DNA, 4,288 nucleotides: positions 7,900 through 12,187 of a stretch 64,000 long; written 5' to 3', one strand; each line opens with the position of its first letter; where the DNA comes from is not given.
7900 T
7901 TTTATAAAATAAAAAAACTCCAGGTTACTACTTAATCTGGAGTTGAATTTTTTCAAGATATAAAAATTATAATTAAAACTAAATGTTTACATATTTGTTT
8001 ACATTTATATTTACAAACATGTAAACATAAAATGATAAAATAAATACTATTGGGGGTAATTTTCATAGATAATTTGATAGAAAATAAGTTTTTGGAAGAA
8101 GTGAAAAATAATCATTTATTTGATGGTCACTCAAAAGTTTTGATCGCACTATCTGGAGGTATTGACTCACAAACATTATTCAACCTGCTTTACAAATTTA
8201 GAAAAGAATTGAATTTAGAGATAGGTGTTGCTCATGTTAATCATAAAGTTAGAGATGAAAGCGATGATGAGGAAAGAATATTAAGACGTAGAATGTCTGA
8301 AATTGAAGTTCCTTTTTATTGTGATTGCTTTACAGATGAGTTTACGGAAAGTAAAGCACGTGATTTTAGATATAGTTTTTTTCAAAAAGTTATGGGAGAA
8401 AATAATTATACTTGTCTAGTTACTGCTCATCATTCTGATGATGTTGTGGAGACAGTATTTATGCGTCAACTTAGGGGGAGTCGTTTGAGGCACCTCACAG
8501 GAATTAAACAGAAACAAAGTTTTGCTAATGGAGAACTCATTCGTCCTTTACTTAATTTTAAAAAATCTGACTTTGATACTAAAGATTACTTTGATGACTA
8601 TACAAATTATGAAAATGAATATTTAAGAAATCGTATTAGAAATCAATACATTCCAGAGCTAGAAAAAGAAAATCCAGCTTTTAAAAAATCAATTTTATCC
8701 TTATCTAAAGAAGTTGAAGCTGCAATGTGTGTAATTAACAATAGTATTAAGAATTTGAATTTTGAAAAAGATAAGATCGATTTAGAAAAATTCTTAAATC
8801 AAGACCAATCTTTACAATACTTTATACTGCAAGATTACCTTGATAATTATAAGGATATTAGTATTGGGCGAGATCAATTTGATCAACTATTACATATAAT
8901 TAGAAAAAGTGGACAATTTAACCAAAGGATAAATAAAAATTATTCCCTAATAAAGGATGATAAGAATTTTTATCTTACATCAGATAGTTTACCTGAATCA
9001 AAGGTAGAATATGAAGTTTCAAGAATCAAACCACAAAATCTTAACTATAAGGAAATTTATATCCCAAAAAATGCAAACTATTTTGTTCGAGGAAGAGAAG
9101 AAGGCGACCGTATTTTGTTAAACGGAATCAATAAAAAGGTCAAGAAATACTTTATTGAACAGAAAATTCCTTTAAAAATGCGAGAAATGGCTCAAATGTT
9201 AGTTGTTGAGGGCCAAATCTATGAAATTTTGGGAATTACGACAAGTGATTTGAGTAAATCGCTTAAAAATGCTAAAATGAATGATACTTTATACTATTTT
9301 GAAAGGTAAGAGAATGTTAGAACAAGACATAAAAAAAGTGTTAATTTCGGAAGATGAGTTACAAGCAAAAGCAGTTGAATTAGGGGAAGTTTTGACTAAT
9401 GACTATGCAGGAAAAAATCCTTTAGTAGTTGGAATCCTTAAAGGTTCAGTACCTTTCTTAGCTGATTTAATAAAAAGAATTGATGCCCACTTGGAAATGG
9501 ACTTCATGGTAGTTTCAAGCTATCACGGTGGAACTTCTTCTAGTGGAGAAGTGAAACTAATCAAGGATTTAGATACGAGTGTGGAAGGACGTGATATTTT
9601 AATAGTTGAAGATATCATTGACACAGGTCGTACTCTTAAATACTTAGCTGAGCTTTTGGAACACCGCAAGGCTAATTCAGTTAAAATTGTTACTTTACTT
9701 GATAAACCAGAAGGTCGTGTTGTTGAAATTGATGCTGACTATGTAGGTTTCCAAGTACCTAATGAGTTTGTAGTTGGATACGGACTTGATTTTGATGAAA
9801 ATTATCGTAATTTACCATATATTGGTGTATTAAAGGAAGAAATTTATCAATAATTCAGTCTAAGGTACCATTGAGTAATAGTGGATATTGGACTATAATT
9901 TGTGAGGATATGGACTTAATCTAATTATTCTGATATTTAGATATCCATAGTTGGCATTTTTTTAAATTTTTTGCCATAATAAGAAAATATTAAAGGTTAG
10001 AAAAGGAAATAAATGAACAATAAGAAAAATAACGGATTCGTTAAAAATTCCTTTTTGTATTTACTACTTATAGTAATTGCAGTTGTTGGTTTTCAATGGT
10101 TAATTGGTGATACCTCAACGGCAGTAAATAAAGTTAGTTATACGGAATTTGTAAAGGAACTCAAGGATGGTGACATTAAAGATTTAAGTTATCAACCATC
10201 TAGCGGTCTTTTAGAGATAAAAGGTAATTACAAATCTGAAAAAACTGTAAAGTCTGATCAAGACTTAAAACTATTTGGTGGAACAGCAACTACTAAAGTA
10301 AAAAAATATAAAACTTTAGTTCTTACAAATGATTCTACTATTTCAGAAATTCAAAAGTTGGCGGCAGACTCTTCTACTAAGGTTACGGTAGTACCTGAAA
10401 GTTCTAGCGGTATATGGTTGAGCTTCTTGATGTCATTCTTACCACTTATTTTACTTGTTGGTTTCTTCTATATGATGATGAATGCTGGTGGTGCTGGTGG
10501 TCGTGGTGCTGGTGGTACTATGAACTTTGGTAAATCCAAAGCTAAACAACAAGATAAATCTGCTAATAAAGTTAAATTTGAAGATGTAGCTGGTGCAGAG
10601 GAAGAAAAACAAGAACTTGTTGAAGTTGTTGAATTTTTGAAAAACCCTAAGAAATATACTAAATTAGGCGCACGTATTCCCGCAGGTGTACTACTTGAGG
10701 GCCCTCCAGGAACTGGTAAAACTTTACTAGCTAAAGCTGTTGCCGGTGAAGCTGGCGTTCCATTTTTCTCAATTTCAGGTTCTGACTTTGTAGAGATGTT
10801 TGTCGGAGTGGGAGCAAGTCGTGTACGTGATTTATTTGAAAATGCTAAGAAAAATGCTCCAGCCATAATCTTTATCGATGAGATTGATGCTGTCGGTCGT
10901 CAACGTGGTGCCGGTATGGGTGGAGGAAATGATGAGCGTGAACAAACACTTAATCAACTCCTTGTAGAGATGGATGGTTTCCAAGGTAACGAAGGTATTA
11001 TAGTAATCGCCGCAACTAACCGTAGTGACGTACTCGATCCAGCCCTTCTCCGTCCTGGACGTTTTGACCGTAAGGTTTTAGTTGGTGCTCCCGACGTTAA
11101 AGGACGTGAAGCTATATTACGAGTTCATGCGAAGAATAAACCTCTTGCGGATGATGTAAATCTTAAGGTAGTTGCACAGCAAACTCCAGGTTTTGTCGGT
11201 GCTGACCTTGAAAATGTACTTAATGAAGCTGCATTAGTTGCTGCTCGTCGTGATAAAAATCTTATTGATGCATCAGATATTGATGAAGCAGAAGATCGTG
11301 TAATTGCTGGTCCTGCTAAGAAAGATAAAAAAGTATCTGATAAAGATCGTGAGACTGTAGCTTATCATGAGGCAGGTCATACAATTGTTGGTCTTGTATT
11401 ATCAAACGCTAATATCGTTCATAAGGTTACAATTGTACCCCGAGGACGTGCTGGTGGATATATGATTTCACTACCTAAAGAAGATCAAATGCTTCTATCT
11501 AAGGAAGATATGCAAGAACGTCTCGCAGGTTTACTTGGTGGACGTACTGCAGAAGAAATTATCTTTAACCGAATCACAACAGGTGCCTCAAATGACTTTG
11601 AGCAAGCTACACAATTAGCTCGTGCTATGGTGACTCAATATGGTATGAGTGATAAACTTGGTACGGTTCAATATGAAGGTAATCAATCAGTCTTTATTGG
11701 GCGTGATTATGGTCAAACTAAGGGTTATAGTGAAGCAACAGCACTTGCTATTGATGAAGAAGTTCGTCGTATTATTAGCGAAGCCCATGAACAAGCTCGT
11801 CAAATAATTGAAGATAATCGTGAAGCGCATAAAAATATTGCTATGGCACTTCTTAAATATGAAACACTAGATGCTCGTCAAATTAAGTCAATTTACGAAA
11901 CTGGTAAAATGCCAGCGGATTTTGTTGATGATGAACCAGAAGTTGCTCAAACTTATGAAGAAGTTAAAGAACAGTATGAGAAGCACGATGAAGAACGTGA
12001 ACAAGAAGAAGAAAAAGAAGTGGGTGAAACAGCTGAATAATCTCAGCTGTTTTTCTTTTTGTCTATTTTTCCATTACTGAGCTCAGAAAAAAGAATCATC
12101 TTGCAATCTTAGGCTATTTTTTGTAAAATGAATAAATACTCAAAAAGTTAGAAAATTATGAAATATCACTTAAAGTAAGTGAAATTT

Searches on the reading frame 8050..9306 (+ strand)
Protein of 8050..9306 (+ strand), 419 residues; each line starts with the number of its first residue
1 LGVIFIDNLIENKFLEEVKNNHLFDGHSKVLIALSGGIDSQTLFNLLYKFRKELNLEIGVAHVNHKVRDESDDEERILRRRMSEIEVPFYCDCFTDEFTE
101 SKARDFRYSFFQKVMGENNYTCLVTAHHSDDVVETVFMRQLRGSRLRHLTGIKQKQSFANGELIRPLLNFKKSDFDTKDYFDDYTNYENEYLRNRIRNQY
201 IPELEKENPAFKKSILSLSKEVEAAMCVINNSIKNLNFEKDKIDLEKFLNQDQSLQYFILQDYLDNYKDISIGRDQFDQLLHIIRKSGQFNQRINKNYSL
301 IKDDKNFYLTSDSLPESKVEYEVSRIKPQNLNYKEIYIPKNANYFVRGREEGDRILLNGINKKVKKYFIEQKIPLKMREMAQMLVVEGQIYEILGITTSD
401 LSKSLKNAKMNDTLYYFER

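Call 72: search_protein_families(library=pfam, proteins=[window:8050-9306:+], max_evalue=0.00001)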
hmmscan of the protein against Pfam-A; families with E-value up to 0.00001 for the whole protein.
window:8050-9306:+ (419 aa): 2 families
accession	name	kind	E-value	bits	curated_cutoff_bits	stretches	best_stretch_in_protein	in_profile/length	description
PF01171.26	ATP_bind_3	-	2.1e-49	168.2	27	1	29-199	1-182/182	PP-loop family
PF11734.13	TilS_C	-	9.8e-07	28.5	22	1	346-407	3-66/74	TilS substrate C-terminal domain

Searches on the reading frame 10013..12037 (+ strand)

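Call 72: search_protein_families(library=pfam, proteins=[window:10013-12037:+], max_evalue=0.00001)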
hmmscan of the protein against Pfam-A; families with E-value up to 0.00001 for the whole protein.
window:10013-12037:+ (675 aa): 4 families
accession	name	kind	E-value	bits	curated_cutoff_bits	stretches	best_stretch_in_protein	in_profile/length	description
PF01434.24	Peptidase_M41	-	8.4e-74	248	29.9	1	441-627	3-191/191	Peptidase family M41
PF00004.35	AAA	-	7e-47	159.6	21.2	1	226-358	1-130/131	ATPase family associated with various cellular activities (AAA)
PF17862.7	AAA_lid_3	-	8.8e-15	54.4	27.2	1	381-425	1-45/45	AAA+ lid domain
PF06480.20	FtsH_ext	-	4.2e-11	43.4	25.5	1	14-128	2-102/103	FtsH Extracellular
